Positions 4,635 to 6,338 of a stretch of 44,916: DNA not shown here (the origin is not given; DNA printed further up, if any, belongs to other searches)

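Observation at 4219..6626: MITE-bracketed islet: Phd-like gene (decayed) + split ABC/OLD-type ATPase + coupled PD-(D/E)xK-like protein, a candidate uncharacterised defence / TA-type system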

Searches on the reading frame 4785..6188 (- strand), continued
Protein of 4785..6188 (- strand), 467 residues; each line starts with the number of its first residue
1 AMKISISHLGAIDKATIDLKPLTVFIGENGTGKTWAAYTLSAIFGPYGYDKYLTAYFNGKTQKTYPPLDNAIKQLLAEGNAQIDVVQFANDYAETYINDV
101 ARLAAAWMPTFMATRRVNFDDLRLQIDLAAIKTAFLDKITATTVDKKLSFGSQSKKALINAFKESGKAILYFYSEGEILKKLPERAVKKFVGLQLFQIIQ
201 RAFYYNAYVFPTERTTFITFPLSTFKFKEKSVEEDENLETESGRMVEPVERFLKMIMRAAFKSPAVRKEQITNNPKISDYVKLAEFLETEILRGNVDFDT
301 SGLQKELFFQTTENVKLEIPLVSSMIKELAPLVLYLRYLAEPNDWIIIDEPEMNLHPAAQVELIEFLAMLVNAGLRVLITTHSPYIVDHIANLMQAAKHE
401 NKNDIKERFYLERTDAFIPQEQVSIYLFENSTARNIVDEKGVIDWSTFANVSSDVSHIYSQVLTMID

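Call 91: fold_search(model_id=the predicted structure, library=pdb)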
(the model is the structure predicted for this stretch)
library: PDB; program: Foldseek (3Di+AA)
matches with E <= 10: 1247; with E <= 0.001: 123
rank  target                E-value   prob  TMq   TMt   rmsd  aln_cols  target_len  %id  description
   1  8eea_A                4.4e-08  1.00  0.31  0.37  16.7       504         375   12  Structure of E.coli Septu (PtuAB) complex (released 2023-12-27)
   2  8eea_B                1.4e-07  1.00  0.36  0.44  14.6       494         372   12  Structure of E.coli Septu (PtuAB) complex (released 2023-12-27)
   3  9n6b_C                1.4e-07  1.00  0.35  0.36  15.5       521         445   14  Structure of the retron IA complex with HNH nuclease in the "up" orientation (released 2025-04-23)
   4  8sux_C                1.7e-07  1.00  0.33  0.40  18.6       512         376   12  Structure of E. coli PtuA hexamer (released 2024-01-10)
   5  4nck_B                2.5e-07  1.00  0.34  0.47  13.0       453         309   12  Crystal Structure of Pyrococcus furiosis Rad50 R797G mutation (released 2014-03-05)
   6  8sux_F                2.7e-07  1.00  0.33  0.40  16.0       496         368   13  Structure of E. coli PtuA hexamer (released 2024-01-10)
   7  9n69_C                2.8e-07  1.00  0.35  0.36  16.8       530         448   13  Structure of the retron IA complex with HNH nuclease in the "down" orientation (released 2025-04-23)
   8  9n6b_B                3.6e-07  1.00  0.29  0.27  17.4       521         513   15  Structure of the retron IA complex with HNH nuclease in the "up" orientation (released 2025-04-23)
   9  9nnb_D                4.5e-07  1.00  0.34  0.32  15.8       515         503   13  Cryo-EM structure of the Retron Ec78 complex, PtuA:PtuB:RT (4:2:1) (released 2025-10-08)
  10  8eea_C                4.5e-07  1.00  0.33  0.34  16.5       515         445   12  Structure of E.coli Septu (PtuAB) complex (released 2023-12-27)
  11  8ee4_D                4.7e-07  1.00  0.30  0.34  17.5       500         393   13  Structure of PtuA (released 2024-01-03)
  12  9n69_B                4.7e-07  1.00  0.31  0.29  15.7       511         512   13  Structure of the retron IA complex with HNH nuclease in the "down" orientation (released 2025-04-23)
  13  9l7p_A                5.5e-07  1.00  0.31  0.29  16.9       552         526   13  Cryo-EM structure of retron Ec78 system complex (released 2025-12-10)
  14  4nch_B                5.8e-07  1.00  0.31  0.44  13.3       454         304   12  Crystal Structure of Pyrococcus furiosis Rad50 L802W mutation (released 2014-03-05)
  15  9o4a_A                5.8e-07  1.00  0.35  0.35  14.8       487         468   12  Ec83 Retron PtuAB mutant complex (released 2025-07-02)
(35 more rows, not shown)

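Call 92: search_solved_structures(query=A5, max_evalue=0.001)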
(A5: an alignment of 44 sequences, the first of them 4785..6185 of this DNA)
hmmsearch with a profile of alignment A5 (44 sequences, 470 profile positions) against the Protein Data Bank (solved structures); distinct sequences matched with E-value up to 0.001: 13.
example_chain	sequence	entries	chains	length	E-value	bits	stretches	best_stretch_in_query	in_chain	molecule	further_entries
22bu_B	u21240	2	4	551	4.8e-08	35.8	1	307-391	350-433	AAA family ATPase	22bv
6p74_A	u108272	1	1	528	5.8e-08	35.5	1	341-392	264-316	Putative ATP-dependent endonuclease of the OLD family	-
9kjx_B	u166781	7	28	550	2.7e-07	33.3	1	312-393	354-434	AAA family ATPase | Retron I-A effector PtuA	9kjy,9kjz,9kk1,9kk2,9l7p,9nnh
9vkz_A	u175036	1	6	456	8.1e-07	31.7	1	314-393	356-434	Retron Ec78 probable ATPase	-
22et_E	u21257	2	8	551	1e-06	31.4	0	307-391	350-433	PtuA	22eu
9u9y_A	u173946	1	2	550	1.3e-06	31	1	312-393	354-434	AAA family ATPase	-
9n69_A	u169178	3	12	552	1.4e-06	31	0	348-394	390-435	AAA family ATPase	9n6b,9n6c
9vh1_D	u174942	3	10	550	1.4e-06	30.9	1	314-393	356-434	Retron Ec78 probable ATPase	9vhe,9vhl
9nnk_C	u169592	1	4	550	1.9e-06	30.5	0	312-393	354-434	Retreon I-A effector PtuA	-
9nnb_C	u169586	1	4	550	2e-06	30.4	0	312-393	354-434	Retron I-A effector PtuA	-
7sh1_A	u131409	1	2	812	0.00056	22.3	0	350-397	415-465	Excinuclease ABC subunit UvrA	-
8v45_A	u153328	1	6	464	0.00072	22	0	246-391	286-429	AriA antitoxin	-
8ux9_B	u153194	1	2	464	0.00072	22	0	246-391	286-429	AriA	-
